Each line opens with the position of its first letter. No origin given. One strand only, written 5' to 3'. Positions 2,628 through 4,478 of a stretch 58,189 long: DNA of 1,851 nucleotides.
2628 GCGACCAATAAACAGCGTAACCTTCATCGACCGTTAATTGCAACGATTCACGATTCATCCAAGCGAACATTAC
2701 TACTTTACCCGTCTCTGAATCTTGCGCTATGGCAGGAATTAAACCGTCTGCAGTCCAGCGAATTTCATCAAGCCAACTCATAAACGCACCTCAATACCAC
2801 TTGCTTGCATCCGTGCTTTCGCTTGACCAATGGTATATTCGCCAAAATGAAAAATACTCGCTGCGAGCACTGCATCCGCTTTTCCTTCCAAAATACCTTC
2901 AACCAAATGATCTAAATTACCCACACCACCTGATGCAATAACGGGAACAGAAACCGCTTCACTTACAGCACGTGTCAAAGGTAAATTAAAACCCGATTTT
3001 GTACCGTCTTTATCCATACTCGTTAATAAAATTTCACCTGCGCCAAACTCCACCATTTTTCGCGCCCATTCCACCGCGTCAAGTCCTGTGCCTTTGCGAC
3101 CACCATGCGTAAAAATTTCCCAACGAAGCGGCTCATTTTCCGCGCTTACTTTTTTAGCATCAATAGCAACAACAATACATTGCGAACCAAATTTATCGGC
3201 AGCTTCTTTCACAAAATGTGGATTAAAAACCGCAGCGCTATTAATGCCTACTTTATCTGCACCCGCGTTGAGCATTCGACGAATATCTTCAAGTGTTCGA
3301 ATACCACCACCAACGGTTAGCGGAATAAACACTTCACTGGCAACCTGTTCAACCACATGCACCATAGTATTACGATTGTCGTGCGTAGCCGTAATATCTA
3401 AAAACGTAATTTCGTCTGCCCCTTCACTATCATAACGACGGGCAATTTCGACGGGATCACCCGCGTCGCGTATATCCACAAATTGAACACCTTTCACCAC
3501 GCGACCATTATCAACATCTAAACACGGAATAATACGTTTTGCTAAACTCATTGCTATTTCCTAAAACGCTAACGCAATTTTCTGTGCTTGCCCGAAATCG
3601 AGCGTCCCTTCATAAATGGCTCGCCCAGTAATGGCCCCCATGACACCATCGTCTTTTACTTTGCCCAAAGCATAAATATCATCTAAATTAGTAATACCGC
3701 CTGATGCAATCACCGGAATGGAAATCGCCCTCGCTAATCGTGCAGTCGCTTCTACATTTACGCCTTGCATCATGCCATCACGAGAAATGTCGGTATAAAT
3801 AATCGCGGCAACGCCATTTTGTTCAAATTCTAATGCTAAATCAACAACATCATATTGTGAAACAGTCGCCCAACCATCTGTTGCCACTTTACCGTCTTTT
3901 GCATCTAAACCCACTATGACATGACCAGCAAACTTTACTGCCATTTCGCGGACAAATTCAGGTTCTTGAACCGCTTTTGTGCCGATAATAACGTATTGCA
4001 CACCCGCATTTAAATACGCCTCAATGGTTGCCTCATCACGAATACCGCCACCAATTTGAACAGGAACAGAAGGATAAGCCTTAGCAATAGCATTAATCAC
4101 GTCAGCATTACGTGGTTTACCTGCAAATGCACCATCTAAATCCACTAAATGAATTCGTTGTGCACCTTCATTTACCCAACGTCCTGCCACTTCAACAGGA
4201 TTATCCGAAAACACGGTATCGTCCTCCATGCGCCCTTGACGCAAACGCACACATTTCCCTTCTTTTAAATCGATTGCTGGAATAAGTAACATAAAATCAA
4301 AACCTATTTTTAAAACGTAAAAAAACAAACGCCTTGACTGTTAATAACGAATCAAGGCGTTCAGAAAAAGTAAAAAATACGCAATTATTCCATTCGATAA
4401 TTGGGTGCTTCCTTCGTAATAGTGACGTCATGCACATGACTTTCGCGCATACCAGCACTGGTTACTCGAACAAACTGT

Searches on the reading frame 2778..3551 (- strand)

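Call 42: search_protein_families(library=pfam, proteins=[window:2778-3551:-], max_evalue=0.00001)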
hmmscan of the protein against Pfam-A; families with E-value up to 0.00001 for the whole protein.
window:2778-3551:- (257 aa): 5 families
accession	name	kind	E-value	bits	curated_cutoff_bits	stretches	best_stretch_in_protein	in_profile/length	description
PF00977.27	His_biosynth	-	4.9e-89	298.1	23.6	1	6-240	1-228/228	Histidine biosynthesis protein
PF03060.21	NMO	-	7.2e-08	32.6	28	0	61-106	179-224/331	Nitronate monooxygenase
PF01207.24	Dus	-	3.9e-07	29.9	20.4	0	33-120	140-229/311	Dihydrouridine synthase (Dus)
PF02581.23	TMP-TENI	-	5.1e-06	26.4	27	0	37-106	108-179/180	Thiamine monophosphate synthase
PF05690.20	ThiG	-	8.7e-06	25.7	23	0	162-245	136-218/247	Thiazole biosynthesis protein ThiG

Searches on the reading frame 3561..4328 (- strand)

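Call 42: search_protein_families(library=pfam, proteins=[window:3561-4328:-], max_evalue=0.00001)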
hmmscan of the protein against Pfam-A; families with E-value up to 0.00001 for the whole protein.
window:3561-4328:- (255 aa): 3 families
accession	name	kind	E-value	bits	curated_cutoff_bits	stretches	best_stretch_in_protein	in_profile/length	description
PF00977.27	His_biosynth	-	3.6e-82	275.7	23.6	1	15-243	2-227/228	Histidine biosynthesis protein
PF01207.24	Dus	-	2.1e-09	37.4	20.4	0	69-128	167-226/311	Dihydrouridine synthase (Dus)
PF03060.21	NMO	-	2.4e-06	27.6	28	0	75-118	182-224/331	Nitronate monooxygenase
